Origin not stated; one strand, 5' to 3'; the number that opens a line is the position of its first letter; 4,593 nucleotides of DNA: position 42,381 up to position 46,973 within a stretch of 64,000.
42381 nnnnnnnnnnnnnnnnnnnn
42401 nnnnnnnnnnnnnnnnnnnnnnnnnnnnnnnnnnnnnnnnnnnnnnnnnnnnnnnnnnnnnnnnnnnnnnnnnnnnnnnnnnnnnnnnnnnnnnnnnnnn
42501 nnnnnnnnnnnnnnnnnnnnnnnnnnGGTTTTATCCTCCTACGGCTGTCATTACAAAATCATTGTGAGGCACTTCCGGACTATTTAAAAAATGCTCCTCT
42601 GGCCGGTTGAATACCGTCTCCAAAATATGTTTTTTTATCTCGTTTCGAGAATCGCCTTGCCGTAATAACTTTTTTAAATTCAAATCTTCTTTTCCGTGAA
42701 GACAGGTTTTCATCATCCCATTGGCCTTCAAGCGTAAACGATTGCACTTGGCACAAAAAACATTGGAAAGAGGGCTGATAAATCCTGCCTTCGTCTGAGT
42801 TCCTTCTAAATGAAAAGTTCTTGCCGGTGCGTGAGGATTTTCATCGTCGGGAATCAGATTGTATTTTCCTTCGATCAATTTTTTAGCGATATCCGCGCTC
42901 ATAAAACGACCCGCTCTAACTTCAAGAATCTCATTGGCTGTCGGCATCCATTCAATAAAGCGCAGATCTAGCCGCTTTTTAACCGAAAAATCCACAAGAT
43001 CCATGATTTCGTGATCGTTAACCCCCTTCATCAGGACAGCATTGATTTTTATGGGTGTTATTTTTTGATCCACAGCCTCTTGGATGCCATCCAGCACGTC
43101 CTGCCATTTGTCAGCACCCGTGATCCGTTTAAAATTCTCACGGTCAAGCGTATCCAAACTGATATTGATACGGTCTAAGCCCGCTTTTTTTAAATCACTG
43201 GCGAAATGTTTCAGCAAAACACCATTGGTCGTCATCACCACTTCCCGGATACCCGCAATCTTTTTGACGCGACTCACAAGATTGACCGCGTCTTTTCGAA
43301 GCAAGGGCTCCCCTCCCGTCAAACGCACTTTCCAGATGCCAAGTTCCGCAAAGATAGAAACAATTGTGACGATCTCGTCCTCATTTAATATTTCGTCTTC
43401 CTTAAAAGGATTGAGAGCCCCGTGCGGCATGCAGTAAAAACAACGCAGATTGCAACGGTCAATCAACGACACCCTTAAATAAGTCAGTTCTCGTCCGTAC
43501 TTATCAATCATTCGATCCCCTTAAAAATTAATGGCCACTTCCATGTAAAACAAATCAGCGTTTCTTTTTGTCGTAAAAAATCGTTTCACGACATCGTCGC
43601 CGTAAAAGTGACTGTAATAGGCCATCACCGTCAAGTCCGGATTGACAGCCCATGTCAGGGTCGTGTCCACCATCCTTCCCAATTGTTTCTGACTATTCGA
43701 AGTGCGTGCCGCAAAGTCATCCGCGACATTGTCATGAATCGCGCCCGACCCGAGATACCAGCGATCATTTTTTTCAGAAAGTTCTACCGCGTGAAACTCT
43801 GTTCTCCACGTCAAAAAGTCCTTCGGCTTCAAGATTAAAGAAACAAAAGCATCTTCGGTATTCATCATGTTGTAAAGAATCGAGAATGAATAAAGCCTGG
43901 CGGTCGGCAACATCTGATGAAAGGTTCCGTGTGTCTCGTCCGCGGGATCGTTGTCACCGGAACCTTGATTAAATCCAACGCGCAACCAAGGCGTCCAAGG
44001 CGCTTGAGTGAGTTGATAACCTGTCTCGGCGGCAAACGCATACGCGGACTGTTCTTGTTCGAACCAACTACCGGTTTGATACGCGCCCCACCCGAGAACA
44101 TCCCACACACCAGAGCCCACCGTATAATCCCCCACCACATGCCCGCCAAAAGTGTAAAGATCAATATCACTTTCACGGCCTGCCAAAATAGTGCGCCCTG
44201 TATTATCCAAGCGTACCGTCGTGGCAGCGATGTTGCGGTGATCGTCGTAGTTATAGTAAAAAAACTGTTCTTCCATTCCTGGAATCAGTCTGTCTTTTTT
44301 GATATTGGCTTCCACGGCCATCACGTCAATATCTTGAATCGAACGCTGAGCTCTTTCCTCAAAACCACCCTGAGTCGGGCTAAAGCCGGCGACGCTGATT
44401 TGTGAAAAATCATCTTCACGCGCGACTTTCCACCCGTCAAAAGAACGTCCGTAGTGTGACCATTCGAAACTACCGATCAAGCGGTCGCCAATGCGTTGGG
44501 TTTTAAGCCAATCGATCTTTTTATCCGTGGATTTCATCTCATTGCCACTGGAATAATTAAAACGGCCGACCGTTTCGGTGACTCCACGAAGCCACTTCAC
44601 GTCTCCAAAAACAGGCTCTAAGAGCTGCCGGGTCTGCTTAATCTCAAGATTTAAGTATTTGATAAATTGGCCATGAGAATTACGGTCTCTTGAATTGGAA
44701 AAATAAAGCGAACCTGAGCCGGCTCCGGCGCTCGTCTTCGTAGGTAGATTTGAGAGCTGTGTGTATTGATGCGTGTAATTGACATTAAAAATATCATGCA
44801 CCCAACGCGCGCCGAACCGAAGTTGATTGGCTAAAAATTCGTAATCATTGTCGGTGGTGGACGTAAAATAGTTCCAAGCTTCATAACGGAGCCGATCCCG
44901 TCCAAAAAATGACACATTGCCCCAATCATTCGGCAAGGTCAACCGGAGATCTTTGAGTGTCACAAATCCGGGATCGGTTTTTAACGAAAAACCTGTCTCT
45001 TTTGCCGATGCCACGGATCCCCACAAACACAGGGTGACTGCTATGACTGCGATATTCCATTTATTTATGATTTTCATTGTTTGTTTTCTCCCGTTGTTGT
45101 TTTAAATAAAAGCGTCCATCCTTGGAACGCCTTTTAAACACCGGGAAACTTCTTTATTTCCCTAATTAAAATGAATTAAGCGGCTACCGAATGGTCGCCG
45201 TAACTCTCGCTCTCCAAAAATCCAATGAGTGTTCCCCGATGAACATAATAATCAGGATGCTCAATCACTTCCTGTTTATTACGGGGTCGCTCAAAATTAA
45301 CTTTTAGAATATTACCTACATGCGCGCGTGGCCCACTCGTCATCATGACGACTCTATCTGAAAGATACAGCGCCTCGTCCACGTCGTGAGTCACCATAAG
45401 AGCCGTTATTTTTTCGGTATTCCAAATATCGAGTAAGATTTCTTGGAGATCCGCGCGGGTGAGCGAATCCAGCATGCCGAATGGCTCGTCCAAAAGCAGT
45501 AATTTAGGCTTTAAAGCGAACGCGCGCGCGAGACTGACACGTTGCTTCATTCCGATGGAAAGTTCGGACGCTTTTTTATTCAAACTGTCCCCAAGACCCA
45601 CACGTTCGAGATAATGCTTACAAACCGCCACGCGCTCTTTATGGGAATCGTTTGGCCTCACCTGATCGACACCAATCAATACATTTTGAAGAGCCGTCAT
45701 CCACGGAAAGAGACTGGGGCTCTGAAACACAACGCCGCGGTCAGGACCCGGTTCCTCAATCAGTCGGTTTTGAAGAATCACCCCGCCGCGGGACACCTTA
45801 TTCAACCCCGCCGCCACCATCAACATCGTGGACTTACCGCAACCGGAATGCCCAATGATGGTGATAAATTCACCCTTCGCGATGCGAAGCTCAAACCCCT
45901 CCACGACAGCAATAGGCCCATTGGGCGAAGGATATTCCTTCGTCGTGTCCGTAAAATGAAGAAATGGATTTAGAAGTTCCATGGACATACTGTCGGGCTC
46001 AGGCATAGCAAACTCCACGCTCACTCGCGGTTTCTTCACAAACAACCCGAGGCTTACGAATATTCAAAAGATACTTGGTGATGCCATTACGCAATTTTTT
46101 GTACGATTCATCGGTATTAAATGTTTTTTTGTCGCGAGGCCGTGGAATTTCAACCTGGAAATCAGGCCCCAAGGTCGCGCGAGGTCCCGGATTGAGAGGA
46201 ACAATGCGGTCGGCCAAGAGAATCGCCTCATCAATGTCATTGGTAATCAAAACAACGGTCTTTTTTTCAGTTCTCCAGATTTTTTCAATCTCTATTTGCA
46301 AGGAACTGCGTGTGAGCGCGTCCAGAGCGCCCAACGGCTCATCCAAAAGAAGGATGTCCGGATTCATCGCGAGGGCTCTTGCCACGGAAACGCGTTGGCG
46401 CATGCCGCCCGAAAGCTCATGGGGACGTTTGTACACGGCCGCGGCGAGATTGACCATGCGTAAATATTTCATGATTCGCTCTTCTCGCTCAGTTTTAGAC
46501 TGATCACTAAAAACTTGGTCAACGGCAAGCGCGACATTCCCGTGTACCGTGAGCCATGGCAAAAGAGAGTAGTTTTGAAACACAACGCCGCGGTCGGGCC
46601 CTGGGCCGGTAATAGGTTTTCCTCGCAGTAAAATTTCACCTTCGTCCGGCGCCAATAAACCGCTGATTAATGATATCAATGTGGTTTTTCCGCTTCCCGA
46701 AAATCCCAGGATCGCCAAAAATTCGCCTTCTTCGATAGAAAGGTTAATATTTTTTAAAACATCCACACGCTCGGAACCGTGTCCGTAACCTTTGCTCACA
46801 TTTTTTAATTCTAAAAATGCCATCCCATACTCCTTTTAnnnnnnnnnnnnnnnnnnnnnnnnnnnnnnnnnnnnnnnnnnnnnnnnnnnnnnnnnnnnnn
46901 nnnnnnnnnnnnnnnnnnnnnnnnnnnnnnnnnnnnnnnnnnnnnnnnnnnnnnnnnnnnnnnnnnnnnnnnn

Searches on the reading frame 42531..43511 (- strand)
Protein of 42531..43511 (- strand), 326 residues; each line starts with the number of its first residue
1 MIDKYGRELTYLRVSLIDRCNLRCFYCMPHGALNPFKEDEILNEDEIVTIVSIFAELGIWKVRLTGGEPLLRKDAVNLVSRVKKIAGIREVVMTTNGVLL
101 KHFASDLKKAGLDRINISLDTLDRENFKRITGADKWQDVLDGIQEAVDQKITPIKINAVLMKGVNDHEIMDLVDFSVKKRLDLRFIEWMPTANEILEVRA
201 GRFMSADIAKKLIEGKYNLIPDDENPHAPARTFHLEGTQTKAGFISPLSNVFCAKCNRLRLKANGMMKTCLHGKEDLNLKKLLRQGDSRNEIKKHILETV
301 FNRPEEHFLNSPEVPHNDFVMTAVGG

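Call 7: search_protein_families(library=pfam, proteins=[window:42531-43511:-], max_evalue=0.01)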
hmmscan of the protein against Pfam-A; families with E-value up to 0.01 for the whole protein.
window:42531-43511:- (326 aa): 5 families
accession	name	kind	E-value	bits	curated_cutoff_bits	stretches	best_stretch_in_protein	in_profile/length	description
PF04055.27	Radical_SAM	-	4.9e-37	128.1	29.5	1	15-175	2-165/166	Radical SAM superfamily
PF06463.18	Mob_synth_C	-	8e-32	110.3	37.4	1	182-308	2-127/128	Molybdenum Cofactor Synthesis C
PF13353.11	Fer4_12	-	1.2e-08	35.8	22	1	17-121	12-115/137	4Fe-4S single cluster domain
PF19238.5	Radical_SAM_2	-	0.0015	18.7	26.7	0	107-170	72-134/151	Radical SAM-like domain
PF19656.5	DUF6159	-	0.006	16.9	27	1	55-119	24-85/204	Family of unknown function (DUF6159)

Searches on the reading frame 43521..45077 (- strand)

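Call 7: search_protein_families(library=pfam, proteins=[window:43521-45077:-], max_evalue=0.01)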
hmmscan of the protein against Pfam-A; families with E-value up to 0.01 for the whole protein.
window:43521-45077:- (518 aa): 1 family
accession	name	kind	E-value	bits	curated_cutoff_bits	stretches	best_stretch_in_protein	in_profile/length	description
PF13372.12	Alginate_exp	-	4.3e-25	88.8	25.2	1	198-495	108-379/395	Alginate export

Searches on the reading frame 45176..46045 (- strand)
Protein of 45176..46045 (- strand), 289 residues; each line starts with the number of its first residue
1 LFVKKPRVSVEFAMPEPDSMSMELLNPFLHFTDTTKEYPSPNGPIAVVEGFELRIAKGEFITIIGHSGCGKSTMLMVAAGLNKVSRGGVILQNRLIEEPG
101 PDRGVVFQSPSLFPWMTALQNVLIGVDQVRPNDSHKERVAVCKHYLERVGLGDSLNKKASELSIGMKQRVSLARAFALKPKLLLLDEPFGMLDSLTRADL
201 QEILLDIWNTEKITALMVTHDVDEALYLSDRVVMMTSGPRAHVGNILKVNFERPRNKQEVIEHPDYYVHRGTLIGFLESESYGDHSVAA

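Call 62: search_protein_families(library=pfam, proteins=[window:45176-46045:-], max_evalue=0.0001)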
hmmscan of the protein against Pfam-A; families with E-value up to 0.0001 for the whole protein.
window:45176-46045:- (289 aa): 1 family
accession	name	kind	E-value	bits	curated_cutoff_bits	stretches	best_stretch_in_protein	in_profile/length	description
PF00005.33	ABC_tran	-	8.7e-29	101.3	25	1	50-189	3-136/137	ABC transporter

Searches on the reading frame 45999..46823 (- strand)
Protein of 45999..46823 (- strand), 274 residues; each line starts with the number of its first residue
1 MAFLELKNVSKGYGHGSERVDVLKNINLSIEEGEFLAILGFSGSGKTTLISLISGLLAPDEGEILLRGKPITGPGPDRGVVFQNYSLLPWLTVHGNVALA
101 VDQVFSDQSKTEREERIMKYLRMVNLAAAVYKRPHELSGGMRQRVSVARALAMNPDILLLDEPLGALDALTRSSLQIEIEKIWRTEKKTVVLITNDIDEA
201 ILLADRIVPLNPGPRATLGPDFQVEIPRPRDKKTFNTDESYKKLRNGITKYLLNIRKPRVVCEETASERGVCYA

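Call 62: search_protein_families(library=pfam, proteins=[window:45999-46823:-], max_evalue=0.0001)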
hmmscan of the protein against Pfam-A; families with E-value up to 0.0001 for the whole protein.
window:45999-46823:- (274 aa): 1 family
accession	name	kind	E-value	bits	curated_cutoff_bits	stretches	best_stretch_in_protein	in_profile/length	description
PF00005.33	ABC_tran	-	3.1e-35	122.2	25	1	23-164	1-136/137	ABC transporter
